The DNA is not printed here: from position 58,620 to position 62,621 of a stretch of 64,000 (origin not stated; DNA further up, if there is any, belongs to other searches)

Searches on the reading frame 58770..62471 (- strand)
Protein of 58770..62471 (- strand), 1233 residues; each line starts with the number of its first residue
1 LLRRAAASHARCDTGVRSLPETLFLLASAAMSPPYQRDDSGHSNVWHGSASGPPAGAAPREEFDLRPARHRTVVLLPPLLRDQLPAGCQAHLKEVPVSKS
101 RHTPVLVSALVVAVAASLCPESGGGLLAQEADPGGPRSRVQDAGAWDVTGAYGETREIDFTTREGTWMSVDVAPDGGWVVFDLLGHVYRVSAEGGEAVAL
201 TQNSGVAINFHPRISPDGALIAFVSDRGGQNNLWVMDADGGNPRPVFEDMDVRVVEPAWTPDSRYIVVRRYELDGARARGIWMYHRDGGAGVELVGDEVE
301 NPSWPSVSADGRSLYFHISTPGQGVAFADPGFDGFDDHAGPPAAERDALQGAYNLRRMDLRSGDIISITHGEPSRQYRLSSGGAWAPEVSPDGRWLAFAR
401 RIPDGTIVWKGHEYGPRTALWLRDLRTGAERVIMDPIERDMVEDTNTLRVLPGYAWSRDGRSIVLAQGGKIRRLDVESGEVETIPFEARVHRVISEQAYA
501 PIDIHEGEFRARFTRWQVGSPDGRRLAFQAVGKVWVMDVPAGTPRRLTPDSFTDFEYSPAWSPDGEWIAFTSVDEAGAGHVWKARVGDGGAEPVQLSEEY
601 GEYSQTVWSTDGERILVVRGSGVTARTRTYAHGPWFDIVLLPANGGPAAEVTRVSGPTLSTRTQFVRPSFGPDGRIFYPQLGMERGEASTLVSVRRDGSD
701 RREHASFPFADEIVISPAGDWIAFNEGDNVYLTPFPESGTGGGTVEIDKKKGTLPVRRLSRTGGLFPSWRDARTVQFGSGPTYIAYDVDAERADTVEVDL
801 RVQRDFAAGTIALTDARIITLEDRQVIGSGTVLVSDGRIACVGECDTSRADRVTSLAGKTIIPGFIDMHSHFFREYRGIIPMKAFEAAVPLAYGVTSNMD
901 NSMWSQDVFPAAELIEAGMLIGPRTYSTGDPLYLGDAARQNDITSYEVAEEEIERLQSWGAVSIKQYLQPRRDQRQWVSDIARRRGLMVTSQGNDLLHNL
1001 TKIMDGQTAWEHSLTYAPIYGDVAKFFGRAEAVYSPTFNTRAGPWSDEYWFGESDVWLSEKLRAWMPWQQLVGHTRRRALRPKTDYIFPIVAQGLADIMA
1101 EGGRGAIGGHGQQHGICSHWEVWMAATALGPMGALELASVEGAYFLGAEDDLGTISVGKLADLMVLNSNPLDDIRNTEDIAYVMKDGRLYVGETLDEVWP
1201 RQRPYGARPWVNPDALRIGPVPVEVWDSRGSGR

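Call 8: search_protein_families(library=pfam, proteins=[window:58770-62471:-], max_evalue=0.01)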
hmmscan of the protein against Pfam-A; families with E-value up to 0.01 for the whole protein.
window:58770-62471:- (1233 aa): 7 families
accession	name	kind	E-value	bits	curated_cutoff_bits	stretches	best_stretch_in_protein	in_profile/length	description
PF07676.18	PD40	-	2.4e-26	91.5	20.9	2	201-235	5-38/38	WD40-like Beta Propeller Repeat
PF07969.17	Amidohydro_3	-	5.8e-13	49.6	29.7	2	1134-1189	412-470/472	Amidohydrolase family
PF01979.26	Amidohydro_1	-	1.3e-12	48.1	25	1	1126-1189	278-344/345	Amidohydrolase family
PF00930.27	DPPIV_N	-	1.1e-08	34.6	22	0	519-581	50-128/354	Dipeptidyl peptidase IV (DPP IV) N-terminal region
PF25174.1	Beta-prop_THOC3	-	0.00027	20.5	305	0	558-623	93-152/272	THOC3 beta-propeller domain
PF02897.21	Peptidase_S9_N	-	0.0013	18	24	0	213-312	130-241/414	Prolyl oligopeptidase, N-terminal beta-propeller domain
PF12566.14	DUF3748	-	0.0039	17.6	27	0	970-1000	21-51/123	Protein of unknown function (DUF3748)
